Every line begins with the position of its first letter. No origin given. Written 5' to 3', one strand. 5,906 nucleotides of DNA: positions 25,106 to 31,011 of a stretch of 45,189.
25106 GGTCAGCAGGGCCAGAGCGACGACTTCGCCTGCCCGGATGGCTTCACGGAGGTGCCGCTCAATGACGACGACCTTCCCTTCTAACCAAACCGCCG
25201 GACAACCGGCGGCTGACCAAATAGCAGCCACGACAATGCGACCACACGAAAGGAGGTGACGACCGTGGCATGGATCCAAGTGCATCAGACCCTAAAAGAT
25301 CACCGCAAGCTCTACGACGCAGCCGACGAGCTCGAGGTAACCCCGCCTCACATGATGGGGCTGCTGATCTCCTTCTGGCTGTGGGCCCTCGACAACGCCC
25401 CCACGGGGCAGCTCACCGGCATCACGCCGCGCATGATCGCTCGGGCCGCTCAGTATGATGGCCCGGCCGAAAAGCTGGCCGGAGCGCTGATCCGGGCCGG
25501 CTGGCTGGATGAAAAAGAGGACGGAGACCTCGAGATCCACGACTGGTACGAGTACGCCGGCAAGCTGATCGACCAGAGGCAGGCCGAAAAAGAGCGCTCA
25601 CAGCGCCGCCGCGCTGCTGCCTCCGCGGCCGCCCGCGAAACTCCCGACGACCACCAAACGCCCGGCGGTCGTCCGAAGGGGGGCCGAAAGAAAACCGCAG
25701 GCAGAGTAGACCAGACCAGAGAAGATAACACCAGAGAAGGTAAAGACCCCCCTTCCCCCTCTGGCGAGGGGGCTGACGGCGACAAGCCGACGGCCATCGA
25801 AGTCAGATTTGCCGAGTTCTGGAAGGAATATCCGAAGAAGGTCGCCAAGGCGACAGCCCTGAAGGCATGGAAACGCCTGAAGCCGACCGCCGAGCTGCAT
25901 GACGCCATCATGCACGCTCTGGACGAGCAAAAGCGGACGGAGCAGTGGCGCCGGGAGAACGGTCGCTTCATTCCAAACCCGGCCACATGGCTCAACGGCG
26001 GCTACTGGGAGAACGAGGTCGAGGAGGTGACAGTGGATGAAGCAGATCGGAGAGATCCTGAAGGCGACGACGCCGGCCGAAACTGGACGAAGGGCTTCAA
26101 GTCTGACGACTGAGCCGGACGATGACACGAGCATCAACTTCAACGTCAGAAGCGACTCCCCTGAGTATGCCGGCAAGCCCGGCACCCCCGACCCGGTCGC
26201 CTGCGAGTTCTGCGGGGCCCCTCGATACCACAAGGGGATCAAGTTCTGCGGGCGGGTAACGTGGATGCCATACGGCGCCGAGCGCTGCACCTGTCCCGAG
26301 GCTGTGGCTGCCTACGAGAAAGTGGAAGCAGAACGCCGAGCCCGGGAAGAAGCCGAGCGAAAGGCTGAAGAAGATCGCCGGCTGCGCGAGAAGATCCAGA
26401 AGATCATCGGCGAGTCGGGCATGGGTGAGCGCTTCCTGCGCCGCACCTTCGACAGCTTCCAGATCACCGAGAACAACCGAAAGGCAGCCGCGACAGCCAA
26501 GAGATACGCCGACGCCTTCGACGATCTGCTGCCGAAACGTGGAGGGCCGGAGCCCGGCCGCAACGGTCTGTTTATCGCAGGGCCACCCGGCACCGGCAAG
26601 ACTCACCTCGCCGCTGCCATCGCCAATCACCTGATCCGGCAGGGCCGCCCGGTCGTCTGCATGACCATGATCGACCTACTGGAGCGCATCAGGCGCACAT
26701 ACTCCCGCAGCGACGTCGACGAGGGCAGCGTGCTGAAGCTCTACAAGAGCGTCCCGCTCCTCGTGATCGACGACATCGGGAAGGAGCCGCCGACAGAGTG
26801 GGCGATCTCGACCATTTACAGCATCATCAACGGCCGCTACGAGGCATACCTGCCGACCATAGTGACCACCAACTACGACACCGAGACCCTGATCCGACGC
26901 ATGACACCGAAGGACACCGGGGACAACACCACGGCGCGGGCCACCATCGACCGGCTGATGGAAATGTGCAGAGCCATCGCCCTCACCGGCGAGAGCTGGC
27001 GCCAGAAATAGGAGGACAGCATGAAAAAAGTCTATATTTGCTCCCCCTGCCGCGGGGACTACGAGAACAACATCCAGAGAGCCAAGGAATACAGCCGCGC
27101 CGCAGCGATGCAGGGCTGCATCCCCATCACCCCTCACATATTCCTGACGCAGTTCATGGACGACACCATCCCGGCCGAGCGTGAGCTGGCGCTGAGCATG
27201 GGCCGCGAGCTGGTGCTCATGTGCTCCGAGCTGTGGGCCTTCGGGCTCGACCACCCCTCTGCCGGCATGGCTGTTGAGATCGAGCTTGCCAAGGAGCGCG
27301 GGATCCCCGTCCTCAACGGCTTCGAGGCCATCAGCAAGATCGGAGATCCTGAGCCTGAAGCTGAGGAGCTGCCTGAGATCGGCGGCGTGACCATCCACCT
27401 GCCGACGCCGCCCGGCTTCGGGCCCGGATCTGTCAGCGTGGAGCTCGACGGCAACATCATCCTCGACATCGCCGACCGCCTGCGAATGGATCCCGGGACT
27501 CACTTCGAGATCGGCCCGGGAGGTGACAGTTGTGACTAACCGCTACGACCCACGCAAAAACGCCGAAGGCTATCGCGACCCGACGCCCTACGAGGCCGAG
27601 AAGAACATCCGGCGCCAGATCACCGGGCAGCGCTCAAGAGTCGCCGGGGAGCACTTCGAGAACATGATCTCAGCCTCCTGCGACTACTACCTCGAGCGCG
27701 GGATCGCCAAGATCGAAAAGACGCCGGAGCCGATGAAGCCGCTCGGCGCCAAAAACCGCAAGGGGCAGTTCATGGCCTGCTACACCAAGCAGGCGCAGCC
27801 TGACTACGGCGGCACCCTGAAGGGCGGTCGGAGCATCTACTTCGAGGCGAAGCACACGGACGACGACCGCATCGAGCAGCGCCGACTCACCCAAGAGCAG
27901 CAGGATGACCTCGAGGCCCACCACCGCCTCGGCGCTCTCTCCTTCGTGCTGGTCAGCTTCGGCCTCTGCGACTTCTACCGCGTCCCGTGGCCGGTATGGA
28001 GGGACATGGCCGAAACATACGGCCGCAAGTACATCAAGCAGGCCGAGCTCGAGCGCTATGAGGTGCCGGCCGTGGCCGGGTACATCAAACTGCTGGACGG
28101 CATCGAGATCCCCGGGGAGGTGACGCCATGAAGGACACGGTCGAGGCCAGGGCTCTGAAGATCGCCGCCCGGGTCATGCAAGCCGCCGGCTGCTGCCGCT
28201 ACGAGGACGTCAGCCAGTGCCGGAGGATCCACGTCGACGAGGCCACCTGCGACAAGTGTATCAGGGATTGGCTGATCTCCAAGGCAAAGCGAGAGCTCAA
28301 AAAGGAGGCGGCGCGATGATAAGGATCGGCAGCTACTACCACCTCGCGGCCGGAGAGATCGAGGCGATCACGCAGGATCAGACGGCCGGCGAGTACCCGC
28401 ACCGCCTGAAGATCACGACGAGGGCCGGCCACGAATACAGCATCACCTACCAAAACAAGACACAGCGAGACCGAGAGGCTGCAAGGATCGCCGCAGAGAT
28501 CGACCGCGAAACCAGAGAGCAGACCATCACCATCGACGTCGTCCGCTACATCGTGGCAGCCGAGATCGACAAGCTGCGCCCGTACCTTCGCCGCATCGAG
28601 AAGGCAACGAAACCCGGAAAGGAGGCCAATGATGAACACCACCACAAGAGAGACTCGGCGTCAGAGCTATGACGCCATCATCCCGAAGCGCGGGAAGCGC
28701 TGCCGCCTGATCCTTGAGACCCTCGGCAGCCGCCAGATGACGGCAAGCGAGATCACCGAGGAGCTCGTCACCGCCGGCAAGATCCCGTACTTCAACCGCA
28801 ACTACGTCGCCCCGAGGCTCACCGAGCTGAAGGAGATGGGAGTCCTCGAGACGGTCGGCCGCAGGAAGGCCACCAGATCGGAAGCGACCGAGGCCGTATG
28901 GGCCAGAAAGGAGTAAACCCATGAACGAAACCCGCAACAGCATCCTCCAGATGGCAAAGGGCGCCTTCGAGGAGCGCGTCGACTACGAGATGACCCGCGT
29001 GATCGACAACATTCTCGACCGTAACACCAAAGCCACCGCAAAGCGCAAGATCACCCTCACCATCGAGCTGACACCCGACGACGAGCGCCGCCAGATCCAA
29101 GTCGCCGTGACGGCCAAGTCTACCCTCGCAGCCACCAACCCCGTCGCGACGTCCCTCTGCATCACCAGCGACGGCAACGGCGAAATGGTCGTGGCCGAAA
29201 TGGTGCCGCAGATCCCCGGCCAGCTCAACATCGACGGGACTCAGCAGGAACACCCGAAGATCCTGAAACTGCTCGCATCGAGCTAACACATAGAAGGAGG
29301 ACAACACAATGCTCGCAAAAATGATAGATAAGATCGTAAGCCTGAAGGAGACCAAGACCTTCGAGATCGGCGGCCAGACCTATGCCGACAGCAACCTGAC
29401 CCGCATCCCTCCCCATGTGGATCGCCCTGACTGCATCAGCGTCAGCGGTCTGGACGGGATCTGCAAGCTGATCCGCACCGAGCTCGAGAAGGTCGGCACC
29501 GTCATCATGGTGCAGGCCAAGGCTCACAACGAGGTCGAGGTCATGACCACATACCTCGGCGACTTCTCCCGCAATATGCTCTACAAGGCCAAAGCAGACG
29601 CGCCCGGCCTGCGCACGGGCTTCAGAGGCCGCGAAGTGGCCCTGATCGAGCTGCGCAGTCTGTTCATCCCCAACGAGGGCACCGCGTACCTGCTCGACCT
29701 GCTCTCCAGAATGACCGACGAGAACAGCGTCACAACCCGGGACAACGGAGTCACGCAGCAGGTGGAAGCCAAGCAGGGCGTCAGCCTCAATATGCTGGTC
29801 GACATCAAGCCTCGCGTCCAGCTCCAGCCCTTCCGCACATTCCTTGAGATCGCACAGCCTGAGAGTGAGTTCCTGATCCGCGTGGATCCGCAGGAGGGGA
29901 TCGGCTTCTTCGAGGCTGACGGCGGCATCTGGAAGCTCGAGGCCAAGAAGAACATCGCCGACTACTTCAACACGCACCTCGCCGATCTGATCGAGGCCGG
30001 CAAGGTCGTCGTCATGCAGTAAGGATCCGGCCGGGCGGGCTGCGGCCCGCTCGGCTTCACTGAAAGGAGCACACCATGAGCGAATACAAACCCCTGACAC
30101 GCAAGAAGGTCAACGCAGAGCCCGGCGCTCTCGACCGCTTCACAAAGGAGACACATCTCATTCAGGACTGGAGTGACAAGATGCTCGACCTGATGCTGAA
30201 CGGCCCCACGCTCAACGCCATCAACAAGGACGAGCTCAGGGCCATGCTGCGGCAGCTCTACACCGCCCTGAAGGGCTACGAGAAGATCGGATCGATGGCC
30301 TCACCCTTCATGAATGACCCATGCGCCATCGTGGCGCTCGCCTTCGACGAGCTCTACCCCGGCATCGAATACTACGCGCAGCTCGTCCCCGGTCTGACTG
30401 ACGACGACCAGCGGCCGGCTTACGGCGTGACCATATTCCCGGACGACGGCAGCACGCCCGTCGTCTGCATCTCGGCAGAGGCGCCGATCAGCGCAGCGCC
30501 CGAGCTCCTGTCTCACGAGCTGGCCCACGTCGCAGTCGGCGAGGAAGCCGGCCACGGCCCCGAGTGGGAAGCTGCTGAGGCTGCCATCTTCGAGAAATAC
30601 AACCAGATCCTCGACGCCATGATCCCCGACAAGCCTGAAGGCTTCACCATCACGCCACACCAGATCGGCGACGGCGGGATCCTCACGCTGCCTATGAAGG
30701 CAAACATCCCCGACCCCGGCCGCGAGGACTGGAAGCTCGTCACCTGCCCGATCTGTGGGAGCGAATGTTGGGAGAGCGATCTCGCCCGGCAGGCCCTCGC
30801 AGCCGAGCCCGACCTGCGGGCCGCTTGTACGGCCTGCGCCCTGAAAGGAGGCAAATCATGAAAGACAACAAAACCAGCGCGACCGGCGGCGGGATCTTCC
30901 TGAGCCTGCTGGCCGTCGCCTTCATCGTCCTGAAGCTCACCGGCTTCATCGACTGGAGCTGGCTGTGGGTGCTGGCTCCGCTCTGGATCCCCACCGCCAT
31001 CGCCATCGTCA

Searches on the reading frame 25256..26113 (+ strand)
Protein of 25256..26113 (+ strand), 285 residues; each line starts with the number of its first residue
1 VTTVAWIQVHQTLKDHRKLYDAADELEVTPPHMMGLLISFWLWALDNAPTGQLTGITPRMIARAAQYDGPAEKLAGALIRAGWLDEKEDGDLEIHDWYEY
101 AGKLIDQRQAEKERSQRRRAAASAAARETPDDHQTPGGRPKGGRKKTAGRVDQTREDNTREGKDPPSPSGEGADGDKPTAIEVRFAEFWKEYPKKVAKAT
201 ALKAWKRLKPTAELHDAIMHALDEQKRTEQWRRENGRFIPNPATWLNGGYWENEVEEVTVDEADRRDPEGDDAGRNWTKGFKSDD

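Call 32: search_protein_families(library=phrogs, proteins=[window:25256-26113:+], max_evalue=0.001)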
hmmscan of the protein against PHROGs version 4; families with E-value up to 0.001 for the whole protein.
window:25256-26113:+ (285 aa): 11 families
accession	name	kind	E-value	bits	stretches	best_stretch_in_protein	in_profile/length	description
phrog_9474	-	DNA, RNA and nucleotide metabolism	3.2e-99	333.1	1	4-284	1-281/288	replication initiation protein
phrog_270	-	DNA, RNA and nucleotide metabolism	5.9e-23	82.8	1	130-267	141-262/383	replication initiation protein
phrog_9327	-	DNA, RNA and nucleotide metabolism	5.2e-18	66.6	1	108-262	93-249/276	primosomal protein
phrog_2509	-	DNA, RNA and nucleotide metabolism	5.2e-16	60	1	6-232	5-240/277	replication initiation protein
phrog_16304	-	unknown function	5.6e-13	50.4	1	110-254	70-224/244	-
phrog_1347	-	unknown function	6.9e-12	45.8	1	180-265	272-356/417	-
phrog_3926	-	DNA, RNA and nucleotide metabolism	1.7e-11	45.4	1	2-174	2-151/312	replication initiation protein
phrog_13246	-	DNA, RNA and nucleotide metabolism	2.3e-10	41.5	1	5-134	2-126/250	replisome organizer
phrog_2447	-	DNA, RNA and nucleotide metabolism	7.9e-07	30.4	1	4-231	3-248/295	replication initiation protein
phrog_35156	-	unknown function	1.3e-06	29.5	1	182-253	84-151/154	-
phrog_10293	-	unknown function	1.9e-05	25.4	1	184-254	16-84/185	-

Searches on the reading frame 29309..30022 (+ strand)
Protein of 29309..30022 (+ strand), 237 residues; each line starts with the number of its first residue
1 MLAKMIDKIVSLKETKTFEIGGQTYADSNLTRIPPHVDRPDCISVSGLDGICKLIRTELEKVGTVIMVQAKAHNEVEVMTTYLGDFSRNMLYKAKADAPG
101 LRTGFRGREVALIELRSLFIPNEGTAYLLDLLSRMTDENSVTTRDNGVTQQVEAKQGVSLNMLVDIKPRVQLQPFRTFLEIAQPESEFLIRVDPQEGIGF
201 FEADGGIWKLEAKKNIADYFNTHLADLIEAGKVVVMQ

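Call 30: search_protein_families(library=pfam, proteins=[window:29309-30022:+], max_evalue=0.001)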
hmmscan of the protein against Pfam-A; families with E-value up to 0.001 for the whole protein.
window:29309-30022:+ (237 aa): 0 families

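Call 32: search_protein_families(library=phrogs, proteins=[window:29309-30022:+], max_evalue=0.001)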
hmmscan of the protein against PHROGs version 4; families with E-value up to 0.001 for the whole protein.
window:29309-30022:+ (237 aa): 2 families
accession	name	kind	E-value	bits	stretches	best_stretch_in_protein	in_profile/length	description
phrog_1029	-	unknown function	1.1e-64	219.1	1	1-236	3-240/241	-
phrog_16580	-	unknown function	1.6e-15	57.7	1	170-227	1-58/65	-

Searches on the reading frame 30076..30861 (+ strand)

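Call 30: search_protein_families(library=pfam, proteins=[window:30076-30861:+], max_evalue=0.001)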
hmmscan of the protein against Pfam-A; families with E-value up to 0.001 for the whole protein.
window:30076-30861:+ (261 aa): 0 families

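Call 32: search_protein_families(library=phrogs, proteins=[window:30076-30861:+], max_evalue=0.001)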
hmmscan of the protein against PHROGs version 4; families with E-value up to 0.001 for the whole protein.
window:30076-30861:+ (261 aa): 2 families
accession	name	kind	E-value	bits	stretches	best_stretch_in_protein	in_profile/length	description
phrog_23707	-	unknown function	1.2e-116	389.7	1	2-259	2-256/258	-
phrog_17337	-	unknown function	3e-11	44.4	1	187-259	114-189/213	-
